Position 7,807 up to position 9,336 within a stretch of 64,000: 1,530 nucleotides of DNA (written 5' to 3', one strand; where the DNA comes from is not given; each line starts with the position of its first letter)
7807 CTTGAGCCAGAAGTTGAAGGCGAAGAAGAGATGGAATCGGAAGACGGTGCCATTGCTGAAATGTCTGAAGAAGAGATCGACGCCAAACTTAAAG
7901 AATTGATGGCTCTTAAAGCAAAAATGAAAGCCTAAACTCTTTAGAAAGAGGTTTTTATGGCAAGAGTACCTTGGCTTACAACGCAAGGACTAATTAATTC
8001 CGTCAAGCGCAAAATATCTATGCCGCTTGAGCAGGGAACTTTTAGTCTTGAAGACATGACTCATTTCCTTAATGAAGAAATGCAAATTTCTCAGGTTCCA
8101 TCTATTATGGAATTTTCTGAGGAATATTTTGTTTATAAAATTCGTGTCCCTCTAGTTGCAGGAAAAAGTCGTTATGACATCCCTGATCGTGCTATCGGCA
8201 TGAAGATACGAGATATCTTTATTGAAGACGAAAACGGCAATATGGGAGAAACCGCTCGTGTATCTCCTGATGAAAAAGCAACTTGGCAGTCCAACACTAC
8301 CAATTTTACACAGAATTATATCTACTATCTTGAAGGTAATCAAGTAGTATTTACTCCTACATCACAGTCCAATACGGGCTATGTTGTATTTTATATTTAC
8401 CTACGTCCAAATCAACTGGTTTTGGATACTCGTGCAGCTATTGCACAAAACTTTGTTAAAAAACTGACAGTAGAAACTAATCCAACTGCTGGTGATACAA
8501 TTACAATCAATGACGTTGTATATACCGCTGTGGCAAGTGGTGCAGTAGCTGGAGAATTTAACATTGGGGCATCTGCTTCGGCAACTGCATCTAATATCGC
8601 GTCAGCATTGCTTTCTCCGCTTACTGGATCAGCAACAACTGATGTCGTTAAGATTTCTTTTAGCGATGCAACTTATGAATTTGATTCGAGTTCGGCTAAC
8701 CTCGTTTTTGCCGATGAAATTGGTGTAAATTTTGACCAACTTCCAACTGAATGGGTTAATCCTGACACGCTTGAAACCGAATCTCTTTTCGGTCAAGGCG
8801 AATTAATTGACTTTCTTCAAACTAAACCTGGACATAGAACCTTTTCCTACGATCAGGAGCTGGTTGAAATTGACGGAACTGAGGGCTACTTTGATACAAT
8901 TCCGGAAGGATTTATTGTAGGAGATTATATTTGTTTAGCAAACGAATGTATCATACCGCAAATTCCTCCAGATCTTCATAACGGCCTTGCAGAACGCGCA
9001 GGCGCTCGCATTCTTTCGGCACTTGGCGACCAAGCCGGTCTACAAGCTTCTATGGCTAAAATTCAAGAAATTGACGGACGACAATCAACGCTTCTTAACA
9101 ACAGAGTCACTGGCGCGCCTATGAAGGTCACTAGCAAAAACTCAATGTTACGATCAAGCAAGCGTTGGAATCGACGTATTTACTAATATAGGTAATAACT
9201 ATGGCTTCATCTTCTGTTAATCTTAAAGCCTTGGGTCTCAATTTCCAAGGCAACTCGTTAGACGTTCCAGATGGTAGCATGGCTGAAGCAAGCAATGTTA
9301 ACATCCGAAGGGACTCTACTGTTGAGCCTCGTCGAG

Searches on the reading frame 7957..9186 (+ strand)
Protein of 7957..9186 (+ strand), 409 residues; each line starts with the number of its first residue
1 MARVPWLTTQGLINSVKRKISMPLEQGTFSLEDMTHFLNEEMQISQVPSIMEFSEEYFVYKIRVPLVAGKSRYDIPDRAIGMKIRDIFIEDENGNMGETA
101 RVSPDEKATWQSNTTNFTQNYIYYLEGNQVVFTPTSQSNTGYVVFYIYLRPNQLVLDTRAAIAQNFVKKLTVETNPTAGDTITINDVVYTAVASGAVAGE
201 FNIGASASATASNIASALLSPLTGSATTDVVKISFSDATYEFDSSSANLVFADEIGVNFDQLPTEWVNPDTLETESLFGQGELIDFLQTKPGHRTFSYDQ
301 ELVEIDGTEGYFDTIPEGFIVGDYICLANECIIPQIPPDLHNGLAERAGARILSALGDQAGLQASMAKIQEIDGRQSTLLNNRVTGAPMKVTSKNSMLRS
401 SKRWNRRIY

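Call 9: search_protein_families(library=phrogs, proteins=[window:7957-9186:+], max_evalue=0.001)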
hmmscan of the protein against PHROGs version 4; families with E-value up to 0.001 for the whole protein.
window:7957-9186:+ (409 aa): 2 families
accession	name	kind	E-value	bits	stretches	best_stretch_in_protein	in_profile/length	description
phrog_28344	-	unknown function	1.5e-10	42.3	1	156-232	81-157/205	-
phrog_6013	-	tail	0.00059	20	1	65-147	60-141/228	tail protein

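Call 21: search_protein_families(library=pfam, proteins=[window:7957-9186:+], max_evalue=0.01)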
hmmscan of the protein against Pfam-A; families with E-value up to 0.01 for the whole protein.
window:7957-9186:+ (409 aa): 1 family
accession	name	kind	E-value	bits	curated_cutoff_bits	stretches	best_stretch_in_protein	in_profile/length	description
PF24175.2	SU10_adaptor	-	8e-10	39.9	27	1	61-158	43-132/194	SU10 adaptor protein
